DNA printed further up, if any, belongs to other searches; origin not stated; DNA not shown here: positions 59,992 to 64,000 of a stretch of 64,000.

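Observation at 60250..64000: Near-identical 300-bp tandem coding repeats in gene 3, sharing units with gene 2: a recombination and size-variation hotspot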

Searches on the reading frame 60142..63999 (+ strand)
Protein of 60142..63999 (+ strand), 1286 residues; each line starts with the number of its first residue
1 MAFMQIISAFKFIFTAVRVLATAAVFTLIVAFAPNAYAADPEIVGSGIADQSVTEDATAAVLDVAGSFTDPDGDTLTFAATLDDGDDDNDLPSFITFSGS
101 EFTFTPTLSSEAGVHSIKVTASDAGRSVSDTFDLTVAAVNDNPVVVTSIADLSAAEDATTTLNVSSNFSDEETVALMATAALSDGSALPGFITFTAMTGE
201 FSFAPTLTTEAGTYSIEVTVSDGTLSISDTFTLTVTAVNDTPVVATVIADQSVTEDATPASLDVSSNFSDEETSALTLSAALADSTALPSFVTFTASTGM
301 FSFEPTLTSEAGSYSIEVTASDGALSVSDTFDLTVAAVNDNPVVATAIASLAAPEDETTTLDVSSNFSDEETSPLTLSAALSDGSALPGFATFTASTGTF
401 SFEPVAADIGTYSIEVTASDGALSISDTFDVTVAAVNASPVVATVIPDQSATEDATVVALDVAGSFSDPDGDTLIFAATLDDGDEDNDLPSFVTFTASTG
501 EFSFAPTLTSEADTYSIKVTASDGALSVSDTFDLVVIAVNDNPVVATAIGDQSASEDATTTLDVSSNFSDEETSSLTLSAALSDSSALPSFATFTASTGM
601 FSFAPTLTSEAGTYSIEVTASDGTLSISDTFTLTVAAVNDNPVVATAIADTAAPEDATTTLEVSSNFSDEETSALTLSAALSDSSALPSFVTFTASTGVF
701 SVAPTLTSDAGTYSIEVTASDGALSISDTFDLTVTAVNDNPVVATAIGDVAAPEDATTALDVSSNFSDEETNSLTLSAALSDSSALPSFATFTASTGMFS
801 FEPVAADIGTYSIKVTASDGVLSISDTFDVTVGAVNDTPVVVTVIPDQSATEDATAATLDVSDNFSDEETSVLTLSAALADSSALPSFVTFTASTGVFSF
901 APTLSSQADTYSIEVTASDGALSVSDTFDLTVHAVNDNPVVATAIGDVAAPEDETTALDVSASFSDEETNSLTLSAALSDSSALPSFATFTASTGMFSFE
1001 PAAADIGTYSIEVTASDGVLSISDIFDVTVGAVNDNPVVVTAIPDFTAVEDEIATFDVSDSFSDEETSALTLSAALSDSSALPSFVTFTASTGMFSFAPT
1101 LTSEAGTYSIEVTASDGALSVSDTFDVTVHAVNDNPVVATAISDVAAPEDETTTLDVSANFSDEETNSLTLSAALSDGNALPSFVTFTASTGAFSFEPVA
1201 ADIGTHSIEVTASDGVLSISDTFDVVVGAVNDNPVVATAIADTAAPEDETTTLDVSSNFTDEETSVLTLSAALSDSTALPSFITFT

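Call 5: search_protein_families(library=pfam, proteins=[window:60187-63999:+], max_evalue=0.01)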
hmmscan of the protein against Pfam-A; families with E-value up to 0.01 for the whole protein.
window:60187-63999:+ (1271 aa): 17 families
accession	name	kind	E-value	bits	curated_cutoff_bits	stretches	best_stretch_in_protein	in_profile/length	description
PF05345.18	He_PIG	-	9.8e-113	369.4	24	12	1022-1114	2-95/96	Putative Ig domain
PF17963.7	Big_9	-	9.9e-58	193.5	23.6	11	324-414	1-86/89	Bacterial Ig domain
PF17803.7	Cadherin_4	-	6.8e-47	158.3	25.1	7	315-387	2-71/71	Bacterial cadherin-like domain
PF17892.7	Cadherin_5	-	8e-34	115.8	26.5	6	323-418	1-97/98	Cadherin-like domain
PF16817.10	DUF5073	-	9.1e-16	58.5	27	0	370-422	31-82/121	Domain of unknown function (DUF5073)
PF17365.7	DUF5390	-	1.3e-13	51.9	25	0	1091-1121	97-127/141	Family of unknown function (DUF5390)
PF00801.26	PKD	-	1.1e-12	48.2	23.5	0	1088-1114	54-80/80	PKD domain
PF19077.6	Big_13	-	1.8e-12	48.1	27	0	238-315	23-93/102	Bacterial Ig-like domain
PF17962.7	bMG6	-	3.4e-08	34.1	23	0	381-416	78-110/112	Bacterial macroglobulin domain 6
PF20549.3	DUF6763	-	6.5e-07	29.9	27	0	729-755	52-78/97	Family of unknown function (DUF6763)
PF24908.1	Ig_SIBA-E_2nd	-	2.1e-06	28.3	27.8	0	1031-1108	8-83/117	Integrin beta-like protein A-E, second Ig-like domain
PF19410.4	DUF5980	-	2.4e-06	28.3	27.1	0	978-1006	56-84/97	Family of unknown function (DUF5980)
PF07550.17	Shr-like_HID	-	6.5e-05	23.8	22.3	0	565-606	30-70/82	Heme-binding protein Shr-like, Hb-interacting domain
PF18957.6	RibLong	-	8.4e-05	23.8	27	0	172-209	43-82/93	Long Rib domain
PF12733.13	Cadherin-like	-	0.00056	20.7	24.2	0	552-620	36-86/89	Cadherin-like beta sandwich domain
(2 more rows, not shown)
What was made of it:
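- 60142..64000 (+): Gene 3, 5' part. It is 1286 codons long in the window and open to the window end. It equals NCBI MGI9345366.1, which is 2183 aa, partial, and cut by the contig end. Pfam He_PIG scores 369 bits in 12 stretches (call 5).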

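Call 12: search_protein_families(library=ncbifam, proteins=[window:60142-63999:+], max_evalue=0.01)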
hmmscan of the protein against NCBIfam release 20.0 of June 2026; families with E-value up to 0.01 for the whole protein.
window:60142-63999:+ (1286 aa): 5 families
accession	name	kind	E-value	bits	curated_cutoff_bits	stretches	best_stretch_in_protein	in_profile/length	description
NF012211.1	tand_rpt_95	domain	5.9e-82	269.9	90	12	155-246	3-95/98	tandem-95 repeat protein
NF038112.1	myxo_dep_M36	subfamily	1.9e-50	171.1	1500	5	496-776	1241-1508/1604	myxosortase-dependent M36 family metallopeptidase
NF058595.1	invert_tail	domain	4.8e-25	88.1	37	1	609-635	86-112/113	lipo-invert putative C-terminal anchoring domain-containing protein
TIGR03769.1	P_ac_wall_RPT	domain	6.2e-14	52.3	30.9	0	609-636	10-40/41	TIGR03769 domain-containing protein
NF047522.1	LIC_12613_fam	equivalog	0.00017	21.7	200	0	1167-1210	72-115/129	LIC_12613 family protein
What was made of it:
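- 60142..64000 (+): NCBIfam tandem-95 repeat scores 269.9 bits against a cutoff of 90 (call 12).
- Family assignment: He_PIG 369 bits and tandem-95 repeat 269.9 bits (calls 5, 12).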
